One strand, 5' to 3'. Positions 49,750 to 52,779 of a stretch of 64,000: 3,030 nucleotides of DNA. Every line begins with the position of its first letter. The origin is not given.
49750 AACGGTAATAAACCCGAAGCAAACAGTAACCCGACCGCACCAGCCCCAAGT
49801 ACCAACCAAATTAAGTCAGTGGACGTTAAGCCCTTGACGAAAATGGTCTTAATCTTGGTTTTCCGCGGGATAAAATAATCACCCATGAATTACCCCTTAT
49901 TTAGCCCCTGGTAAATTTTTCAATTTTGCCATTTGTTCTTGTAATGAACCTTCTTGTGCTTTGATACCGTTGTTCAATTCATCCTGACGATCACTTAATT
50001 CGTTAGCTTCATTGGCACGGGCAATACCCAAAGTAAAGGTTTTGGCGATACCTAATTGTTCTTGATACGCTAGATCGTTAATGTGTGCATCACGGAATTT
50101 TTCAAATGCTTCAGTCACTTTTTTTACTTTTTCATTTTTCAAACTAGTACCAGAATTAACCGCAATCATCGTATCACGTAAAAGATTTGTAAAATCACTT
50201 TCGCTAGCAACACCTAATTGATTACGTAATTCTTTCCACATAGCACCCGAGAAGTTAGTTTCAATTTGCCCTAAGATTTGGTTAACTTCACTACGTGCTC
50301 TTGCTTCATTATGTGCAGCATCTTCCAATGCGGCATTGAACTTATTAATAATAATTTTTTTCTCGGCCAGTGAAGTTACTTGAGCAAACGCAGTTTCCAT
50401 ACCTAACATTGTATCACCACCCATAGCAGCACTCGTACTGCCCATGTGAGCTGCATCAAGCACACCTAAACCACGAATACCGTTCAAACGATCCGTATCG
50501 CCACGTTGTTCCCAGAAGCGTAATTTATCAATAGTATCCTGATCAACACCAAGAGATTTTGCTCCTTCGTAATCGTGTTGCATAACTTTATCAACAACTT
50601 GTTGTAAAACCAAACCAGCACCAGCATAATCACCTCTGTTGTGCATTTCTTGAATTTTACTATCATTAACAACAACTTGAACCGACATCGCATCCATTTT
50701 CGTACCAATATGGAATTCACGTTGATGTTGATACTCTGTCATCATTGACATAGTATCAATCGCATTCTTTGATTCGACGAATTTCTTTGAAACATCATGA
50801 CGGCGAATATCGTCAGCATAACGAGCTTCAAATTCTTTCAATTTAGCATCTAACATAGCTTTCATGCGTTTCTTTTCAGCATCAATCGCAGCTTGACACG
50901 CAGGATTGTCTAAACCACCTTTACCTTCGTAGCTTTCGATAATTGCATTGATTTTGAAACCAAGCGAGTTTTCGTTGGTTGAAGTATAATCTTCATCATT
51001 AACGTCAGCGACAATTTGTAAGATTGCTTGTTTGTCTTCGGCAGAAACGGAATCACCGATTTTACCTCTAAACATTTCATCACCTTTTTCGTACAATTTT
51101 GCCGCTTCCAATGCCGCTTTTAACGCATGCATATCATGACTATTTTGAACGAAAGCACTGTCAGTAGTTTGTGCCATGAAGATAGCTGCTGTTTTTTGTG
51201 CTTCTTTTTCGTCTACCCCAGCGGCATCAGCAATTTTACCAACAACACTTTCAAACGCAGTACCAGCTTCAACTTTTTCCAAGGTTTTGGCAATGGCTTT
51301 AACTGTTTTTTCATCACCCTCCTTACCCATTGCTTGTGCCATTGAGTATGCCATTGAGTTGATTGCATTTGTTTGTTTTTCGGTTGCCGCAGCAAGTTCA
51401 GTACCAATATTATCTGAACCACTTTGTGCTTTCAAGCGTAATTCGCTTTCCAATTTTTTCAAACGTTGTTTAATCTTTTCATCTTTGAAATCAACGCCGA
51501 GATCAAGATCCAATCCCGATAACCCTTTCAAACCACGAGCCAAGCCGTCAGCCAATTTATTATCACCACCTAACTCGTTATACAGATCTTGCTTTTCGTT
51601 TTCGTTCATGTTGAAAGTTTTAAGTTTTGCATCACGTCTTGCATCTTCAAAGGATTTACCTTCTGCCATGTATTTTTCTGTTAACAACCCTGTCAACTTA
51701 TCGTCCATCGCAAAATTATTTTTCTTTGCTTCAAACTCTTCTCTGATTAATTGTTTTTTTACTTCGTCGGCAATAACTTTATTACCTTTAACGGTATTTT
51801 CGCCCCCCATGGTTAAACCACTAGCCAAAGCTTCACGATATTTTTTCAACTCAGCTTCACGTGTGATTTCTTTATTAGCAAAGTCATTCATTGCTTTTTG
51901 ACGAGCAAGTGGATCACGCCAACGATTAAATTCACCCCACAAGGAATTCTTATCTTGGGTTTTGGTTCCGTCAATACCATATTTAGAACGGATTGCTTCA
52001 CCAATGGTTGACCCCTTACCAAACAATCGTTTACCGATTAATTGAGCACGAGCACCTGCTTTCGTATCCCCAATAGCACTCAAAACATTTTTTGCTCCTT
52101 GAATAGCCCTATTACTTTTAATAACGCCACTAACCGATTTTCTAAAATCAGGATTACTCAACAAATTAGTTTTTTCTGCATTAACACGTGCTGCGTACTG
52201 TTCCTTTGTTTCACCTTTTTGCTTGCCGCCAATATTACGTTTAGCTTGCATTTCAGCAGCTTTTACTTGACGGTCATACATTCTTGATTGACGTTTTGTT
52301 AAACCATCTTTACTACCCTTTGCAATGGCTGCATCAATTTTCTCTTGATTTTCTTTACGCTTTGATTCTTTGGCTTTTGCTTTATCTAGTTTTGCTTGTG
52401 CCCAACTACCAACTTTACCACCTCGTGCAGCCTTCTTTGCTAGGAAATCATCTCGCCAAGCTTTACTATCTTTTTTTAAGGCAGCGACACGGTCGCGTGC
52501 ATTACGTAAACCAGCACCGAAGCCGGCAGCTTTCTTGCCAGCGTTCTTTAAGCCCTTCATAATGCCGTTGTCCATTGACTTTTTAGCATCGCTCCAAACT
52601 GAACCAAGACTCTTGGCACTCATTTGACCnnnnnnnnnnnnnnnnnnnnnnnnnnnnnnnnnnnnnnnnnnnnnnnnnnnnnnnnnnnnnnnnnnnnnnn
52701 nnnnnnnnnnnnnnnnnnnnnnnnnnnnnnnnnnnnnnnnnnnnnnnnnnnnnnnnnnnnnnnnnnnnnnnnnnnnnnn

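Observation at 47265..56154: Orphan two-gene T4SS-like module (VirB3/4-type ATPase plus 2085-aa polytopic giant) fixed among housekeeping genes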

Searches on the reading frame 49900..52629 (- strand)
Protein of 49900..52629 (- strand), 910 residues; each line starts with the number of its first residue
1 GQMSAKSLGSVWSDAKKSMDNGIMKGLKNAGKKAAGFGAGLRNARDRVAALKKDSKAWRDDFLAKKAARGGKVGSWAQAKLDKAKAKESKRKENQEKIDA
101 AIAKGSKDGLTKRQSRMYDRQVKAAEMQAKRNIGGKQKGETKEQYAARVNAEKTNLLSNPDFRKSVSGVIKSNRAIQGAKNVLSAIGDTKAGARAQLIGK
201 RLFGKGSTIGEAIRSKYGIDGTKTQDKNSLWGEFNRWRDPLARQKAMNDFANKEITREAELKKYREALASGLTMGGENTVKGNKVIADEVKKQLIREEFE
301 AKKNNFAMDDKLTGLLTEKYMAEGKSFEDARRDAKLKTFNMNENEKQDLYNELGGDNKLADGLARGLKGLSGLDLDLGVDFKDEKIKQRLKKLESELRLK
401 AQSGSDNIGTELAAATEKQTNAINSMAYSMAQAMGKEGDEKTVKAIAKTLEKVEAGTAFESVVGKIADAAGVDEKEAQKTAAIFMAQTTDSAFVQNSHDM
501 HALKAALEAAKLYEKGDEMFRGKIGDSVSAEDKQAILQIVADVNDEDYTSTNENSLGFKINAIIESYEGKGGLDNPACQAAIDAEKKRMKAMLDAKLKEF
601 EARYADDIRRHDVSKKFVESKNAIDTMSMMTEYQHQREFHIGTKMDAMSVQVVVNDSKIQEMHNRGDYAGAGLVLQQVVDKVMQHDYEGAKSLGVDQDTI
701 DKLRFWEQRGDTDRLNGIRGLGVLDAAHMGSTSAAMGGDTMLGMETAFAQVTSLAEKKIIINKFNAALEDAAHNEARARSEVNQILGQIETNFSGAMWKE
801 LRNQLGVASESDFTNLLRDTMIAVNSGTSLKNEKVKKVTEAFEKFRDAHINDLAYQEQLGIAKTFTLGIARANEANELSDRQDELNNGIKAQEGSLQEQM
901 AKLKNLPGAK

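Call 79: predict_structure(alignment_id=A3)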
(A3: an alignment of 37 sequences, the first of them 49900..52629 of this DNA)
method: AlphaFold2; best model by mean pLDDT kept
length: 910 residues; sequences in the alignment: 37
mean_pLDDT: 78.1   pTM: 0.54
mean pLDDT of the five models: 78.1, 77.0, 73.1, 69.9, 67.4
residues with pLDDT >= 90: 185; 70-90: 515; 50-70: 126; < 50: 84
segments of 3 or more residues with pLDDT < 50: 1-37, 168-208, 907-910
pLDDT, mean of each block of 10 residues (from residue 1): 29 36 37 50 63 67 66 62 71 78 81 80 84 81 86 84 64 41 38 39 46 56 61 64 69 75 84 89 87 83 84 86 84 89 82 72 73 67 78 86 87 85 83 82 82 62 79 78 66 74 89 89 87 90 84 86 87 88 92 90 88 79 76 87 88 88 88 95 92 92 94 93 90 71 84 84 86 93 93 88 90 93 91 91 91 90 92 93 87 78 54
secondary structure, 60 per line:
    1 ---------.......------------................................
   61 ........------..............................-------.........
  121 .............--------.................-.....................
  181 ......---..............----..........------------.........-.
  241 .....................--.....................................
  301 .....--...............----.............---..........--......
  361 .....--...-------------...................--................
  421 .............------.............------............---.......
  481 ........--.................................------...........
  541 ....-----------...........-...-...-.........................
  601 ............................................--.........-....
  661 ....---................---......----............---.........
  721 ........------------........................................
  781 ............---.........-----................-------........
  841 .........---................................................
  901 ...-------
elements in order (helices of 4 or more, strands of 3 or more residues): H10-16 H29-68 H75-104 H112-133 H142-158 H160-186 H190-203 H208-217 H230-238 H240-261 H264-305 H308-322 H327-339 H343-352 H355-365 H384-402 H405-433 H440-452 H459-470 H474-488 H491-523 H530-544 H556-566 H576-644 H647-655 H657-664 H668-683 H687-692 H697-708 H712-728 H741-792 H796-804 H810-825 H833-849 H853-903
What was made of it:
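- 49900..52563 (-): C-terminal tail (aa 1198-2085): K/E/A-rich and all-helical. Topology is uncertain; the tail is also allelic between strains. The AF2 model is all-alpha with mean pLDDT 78 and pTM 0.54 (call 79).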

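Call 83: fold_search(model_id=the predicted structure, library=pdb)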
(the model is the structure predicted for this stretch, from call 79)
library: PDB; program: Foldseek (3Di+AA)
matches with E <= 10: 50; with E <= 0.001: 0
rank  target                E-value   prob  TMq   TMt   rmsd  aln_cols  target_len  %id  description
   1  9y6s_7G               1.5e+00  0.07  0.07  0.02  63.4       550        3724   11  96-nm repeat of the Leishmania tarentolae doublet microtubule (released 2025-12-17)
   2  9nfm                  1.7e+00  0.03  0.07  0.06  35.6       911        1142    9  Tuna P-glycoprotein bound to DDT (released 2025-06-04)
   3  4kik_B                1.8e+00  0.30  0.06  0.09  32.8       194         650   12  Human IkB kinase beta (released 2013-06-26)
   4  3err_A                2.1e+00  0.75  0.11  0.17   9.1       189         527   15  Microtubule binding domain from mouse cytoplasmic dynein as a fusion with seryl-tRNA synthetase (released 2008-11-25)
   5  8w20_A                2.1e+00  0.04  0.07  0.08  54.8       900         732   14  Umb1 umbrella toxin particle (released 2024-04-17)
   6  5k18_C                2.1e+00  0.02  0.06  0.07  36.6       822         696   12  The NatB Acetyltransferase Complex Bound To bisubstrate inhibitor (released 2017-04-19)
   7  9lzu_A                2.2e+00  0.04  0.08  0.08  31.4       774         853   13  RfxCas13d-crRNA-target RNA ternary complex (released 2025-10-08)
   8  8iyj_b2               3.5e+00  0.08  0.06  0.14  32.1       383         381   10  Cryo-EM structure of the 48-nm repeat doublet microtubule from mouse sperm (released 2023-07-05)
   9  9exz_B                3.5e+00  0.02  0.07  0.09  25.9       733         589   12  Efficient and scalable protein design using a relaxed sequence space (released 2024-10-16)
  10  4kik_A                3.6e+00  0.18  0.06  0.09  32.3       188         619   12  Human IkB kinase beta (released 2013-06-26)
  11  9hmx_A                4.4e+00  0.16  0.06  0.25  22.5       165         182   14  Structure of SteB-RipA complex from Mycobacterium tuberculosis (released 2025-07-30)
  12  9bii_A                4.6e+00  0.04  0.08  0.13  24.1       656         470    7  Mycobacterium tuberculosis EFPA antiparallel dimer (released 2025-02-05)
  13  3wuq                  4.7e+00  0.15  0.09  0.21  11.3       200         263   14  Structure of the entire stalk region of the dynein motor domain (released 2014-08-06)
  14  8p4y                  4.9e+00  0.07  0.05  0.16  24.5       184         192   12  Coiled-coil protein origami triangle (released 2023-08-02)
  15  6o3e_B                4.9e+00  0.03  0.07  0.09  27.4       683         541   12  mouse aE-catenin 82-883 (released 2019-11-13)
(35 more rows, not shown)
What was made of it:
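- Tried and rejected: The C-tail model gave the same result (calls 79, 83).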
